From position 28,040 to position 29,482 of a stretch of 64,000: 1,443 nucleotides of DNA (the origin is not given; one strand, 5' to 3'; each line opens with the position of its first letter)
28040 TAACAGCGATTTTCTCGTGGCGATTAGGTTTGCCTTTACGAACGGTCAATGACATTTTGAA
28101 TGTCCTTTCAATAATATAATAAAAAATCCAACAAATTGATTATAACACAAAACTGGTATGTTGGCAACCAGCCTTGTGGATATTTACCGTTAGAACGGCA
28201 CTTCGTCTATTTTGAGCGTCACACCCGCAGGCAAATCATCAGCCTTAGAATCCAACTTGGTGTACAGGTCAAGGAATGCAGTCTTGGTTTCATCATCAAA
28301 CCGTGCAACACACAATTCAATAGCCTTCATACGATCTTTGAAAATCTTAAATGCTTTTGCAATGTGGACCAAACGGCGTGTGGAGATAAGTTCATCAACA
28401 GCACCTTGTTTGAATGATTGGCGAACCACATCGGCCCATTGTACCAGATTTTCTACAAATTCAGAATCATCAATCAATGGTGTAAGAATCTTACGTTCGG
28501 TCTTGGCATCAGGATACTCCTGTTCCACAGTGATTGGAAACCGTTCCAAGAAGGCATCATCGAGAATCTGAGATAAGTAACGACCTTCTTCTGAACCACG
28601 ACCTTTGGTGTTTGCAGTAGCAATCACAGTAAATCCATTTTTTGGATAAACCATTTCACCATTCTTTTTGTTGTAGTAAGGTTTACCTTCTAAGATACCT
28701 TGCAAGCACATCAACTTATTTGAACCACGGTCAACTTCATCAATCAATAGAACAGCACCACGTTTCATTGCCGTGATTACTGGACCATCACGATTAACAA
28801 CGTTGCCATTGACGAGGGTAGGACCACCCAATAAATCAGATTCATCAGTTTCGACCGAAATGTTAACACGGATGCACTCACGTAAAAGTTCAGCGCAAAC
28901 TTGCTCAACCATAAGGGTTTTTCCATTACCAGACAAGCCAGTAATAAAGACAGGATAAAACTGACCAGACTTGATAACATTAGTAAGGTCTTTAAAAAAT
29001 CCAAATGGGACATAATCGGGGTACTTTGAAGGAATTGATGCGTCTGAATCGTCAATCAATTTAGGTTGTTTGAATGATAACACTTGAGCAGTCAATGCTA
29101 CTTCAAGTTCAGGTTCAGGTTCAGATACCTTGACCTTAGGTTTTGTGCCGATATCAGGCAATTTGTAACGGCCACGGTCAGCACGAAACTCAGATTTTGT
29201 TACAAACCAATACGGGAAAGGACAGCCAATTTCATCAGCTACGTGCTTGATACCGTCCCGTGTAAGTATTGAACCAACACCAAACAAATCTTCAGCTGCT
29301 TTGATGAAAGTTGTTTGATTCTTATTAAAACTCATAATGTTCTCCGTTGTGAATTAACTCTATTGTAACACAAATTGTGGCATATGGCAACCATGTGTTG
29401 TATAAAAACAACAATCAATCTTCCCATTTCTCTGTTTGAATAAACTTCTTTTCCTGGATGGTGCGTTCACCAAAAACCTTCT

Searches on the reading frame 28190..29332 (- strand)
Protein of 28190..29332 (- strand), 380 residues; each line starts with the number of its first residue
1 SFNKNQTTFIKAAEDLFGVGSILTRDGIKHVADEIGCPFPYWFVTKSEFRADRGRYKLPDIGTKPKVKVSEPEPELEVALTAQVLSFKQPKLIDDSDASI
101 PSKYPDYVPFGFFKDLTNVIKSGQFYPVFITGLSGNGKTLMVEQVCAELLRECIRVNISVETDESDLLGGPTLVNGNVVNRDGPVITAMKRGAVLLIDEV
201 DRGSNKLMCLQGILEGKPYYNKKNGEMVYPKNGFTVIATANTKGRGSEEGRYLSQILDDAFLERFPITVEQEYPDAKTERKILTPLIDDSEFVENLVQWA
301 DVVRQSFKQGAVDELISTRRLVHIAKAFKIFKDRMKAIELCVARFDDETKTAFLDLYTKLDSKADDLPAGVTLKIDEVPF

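Call 84: search_protein_families(library=pfam, proteins=[window:28190-29332:-], max_evalue=0.001)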
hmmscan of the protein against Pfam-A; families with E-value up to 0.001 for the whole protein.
window:28190-29332:- (380 aa): 5 families
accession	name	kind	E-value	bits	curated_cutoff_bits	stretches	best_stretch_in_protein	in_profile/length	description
PF07728.20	AAA_5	-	1.1e-16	61.6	22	1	127-249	1-130/139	AAA domain (dynein-related subfamily)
PF08406.16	CbbQ_C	-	2.3e-06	28.1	20.6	1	290-344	13-66/85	CbbQ/NirQ/NorQ C-terminal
PF00004.35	AAA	-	1.1e-05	26.3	21.2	1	129-242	2-110/131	ATPase family associated with various cellular activities (AAA)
PF07726.17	AAA_3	-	0.00011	22.5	27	1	128-265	2-129/131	ATPase family associated with various cellular activities (AAA)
PF13173.12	AAA_14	-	0.00012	22.5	27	1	127-217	4-88/129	AAA domain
